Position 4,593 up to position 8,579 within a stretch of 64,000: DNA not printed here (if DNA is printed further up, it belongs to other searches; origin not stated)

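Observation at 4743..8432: Solitary CHAT-like / NB-ARC / TPR protein: candidate bacterial NLR- or Avs-like sensor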

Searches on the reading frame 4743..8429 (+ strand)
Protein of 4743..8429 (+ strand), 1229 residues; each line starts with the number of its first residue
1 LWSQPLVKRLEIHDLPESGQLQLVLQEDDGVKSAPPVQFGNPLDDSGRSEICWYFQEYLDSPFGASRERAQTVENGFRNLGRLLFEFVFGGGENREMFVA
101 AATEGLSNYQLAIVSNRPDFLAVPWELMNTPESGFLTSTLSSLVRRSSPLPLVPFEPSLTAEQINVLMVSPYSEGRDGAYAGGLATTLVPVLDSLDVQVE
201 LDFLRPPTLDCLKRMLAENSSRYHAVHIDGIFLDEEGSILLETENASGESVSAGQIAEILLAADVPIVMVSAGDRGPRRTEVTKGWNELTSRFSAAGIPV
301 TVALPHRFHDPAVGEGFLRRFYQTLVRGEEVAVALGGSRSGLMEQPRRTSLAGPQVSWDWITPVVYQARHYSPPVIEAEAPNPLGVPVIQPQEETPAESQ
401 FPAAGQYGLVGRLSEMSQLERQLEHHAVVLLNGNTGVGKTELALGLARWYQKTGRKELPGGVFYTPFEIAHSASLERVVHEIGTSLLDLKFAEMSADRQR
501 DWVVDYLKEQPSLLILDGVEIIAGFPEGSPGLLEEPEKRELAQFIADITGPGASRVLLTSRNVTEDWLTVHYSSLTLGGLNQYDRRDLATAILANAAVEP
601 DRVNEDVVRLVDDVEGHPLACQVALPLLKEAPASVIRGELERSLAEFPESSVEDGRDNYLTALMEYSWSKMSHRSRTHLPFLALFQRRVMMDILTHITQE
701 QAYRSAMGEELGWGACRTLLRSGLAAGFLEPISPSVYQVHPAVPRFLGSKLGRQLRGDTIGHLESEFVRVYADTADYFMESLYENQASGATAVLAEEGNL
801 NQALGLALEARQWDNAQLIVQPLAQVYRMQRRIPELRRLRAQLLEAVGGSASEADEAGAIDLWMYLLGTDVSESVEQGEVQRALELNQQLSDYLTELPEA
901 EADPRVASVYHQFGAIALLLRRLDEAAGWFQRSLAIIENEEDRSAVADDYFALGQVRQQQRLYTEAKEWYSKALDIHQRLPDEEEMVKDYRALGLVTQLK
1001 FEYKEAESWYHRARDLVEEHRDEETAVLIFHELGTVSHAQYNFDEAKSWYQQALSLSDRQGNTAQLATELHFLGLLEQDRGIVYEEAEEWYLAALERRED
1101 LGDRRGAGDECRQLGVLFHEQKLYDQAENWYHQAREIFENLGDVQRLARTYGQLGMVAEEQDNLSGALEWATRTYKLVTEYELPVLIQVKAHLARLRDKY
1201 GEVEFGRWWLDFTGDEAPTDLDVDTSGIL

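Call 5: search_protein_families(library=pfam, proteins=[window:4743-8429:+], max_evalue=0.1)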
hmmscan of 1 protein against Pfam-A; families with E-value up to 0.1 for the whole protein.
window:4743-8429:+ (1229 aa): 20 families
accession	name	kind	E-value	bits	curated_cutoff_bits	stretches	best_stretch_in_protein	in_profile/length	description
PF13424.12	TPR_12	-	5e-25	87.9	30.1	4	1113-1177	8-74/77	Tetratricopeptide repeat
PF12770.12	CHAT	-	1.2e-12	48.3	24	1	110-354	26-274/289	CHAT domain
PF07719.23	TPR_2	-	2.3e-12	46.4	27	2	947-976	1-30/34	Tetratricopeptide repeat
PF17874.7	TPR_MalT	-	7.8e-11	42.3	45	2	1024-1196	37-209/336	MalT-like TPR region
PF00515.34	TPR_1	-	6.9e-10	38.8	27.8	2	949-977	3-31/34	Tetratricopeptide repeat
PF24885.1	TPR_NPHP3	-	3.1e-09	37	100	1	899-1022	91-218/239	Nephrocystin-3 TPR domain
PF13374.12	TPR_10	-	1.4e-08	34.9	27.5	0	1031-1056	6-31/42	Tetratricopeptide repeat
PF13181.12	TPR_8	-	6.1e-08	32.7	25.7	0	950-976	4-30/34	Tetratricopeptide repeat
PF20720.3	nSTAND3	-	1e-05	25.7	27.2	1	417-469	8-51/155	Novel STAND NTPase 3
PF05729.18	NACHT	-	4.4e-05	23.8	26.7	1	428-593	2-164/167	NACHT domain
PF13401.12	AAA_22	-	7.7e-05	23.5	27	1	425-533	4-101/130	AAA domain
PF13481.12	AAA_25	-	0.00011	22.4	27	1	423-518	30-151/195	AAA domain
PF13191.12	AAA_16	-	0.0038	18.2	32.6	1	409-461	2-59/167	AAA ATPase domain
PF02367.23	TsaE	-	0.0061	16.9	26.6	1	417-451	12-46/128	Threonylcarbamoyl adenosine biosynthesis protein TsaE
PF01656.29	CbiA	-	0.014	15.8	25.4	1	429-457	2-30/125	CobQ/CobB/MinD/ParA nucleotide binding domain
PF00931.28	NB-ARC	-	0.058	13.1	23.5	0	419-519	12-109/248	NB-ARC domain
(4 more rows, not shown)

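Call 6: search_protein_families(library=padloc, proteins=[window:4743-8429:+], max_evalue=0.1)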
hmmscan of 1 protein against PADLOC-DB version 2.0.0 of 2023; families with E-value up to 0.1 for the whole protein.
window:4743-8429:+ (1229 aa): 6 families
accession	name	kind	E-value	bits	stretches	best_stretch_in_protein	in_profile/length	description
PDLC01169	TPR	-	7.4e-17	59.6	2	950-1059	112-220/252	TPR repeats containing protein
PDLC01767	Cas3e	-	0.0018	14.8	1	346-482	137-255/680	-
PDLC02907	TPR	-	0.0027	14.3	1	924-1053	594-714/864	-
PDLC05079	PDC-S73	-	0.0029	14.4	1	420-453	185-218/752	-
PDLC00915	TRIP13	-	0.0039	14.6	1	423-448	60-85/302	TRIP13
PDLC03838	DolB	-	0.0066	13.7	1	419-451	159-191/375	-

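Call 7: search_protein_families(library=ncbifam, proteins=[window:4743-8429:+], max_evalue=0.1)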
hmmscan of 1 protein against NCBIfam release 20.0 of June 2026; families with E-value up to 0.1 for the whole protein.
window:4743-8429:+ (1229 aa): 17 families
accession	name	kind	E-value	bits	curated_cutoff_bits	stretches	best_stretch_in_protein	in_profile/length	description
NF041717.1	HaaA_phane_TPR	equivalog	1.2e-16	60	1125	1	906-1183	591-867/882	cyclophane-containing RiPP biosynthesis TPR protein HaaT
NF053520.1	HK_Porph_FimS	equivalog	4.7e-14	51.6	600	2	1003-1174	100-270/618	sensor histidine kinase FimS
NF053617.1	SARPRegAfsRStmc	equivalog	2.5e-08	32.4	1430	2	887-1074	755-943/986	SARP-family global regulator AfsR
NF052312.1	T9SS_PorW_SprE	equivalog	6.1e-08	31.8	250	2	875-981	257-363/716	type IX secretion system periplasmic lipoprotein PorW/SprE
NF002725.1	PRK02603.1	equivalog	2.3e-06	27.7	143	2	944-1054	32-140/173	photosystem I assembly protein Ycf3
NF053779.1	BT3442_fam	equivalog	0.00023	20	940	0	1039-1170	81-204/563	BT3442 family protein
TIGR02552.1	LcrH_SycD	equivalog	0.00034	20.4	104.8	0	950-981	55-86/136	SycD/LcrH family type III secretion system chaperone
NF040586.1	FxSxx_TPR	equivalog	0.0021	16.6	300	1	409-451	8-50/830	FxSxx-COOH system tetratricopeptide repeat protein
NF038214.1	IS21_help_AAA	equivalog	0.0099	15.6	200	1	416-454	81-118/232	IS21-like element helper ATPase IstB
NF047784.1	MadB_ATPase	equivalog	0.012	14.8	475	0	428-448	35-55/298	MadB family AAA-type ATPase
TIGR00150.1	T6A_YjeE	equivalog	0.026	14.4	60.1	0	418-448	14-44/135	tRNA (adenosine(37)-N6)-threonylcarbamoyltransferase complex ATPase subunit type 1 TsaE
NF008750.0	PRK11784.1-2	equivalog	0.041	13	241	1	417-447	131-160/346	tRNA 2-selenouridine(34) synthase MnmH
TIGR03167.1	tRNA_sel_U_synt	equivalog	0.046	13.1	219.75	0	416-444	117-145/311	tRNA 2-selenouridine(34) synthase MnmH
NF040959.1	MamA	equivalog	0.055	12.9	200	0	944-1016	136-202/204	magnetosome protein MamA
NF004065.0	PRK05580.1-1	equivalog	0.064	11.4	858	0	416-446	206-236/731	primosomal protein N'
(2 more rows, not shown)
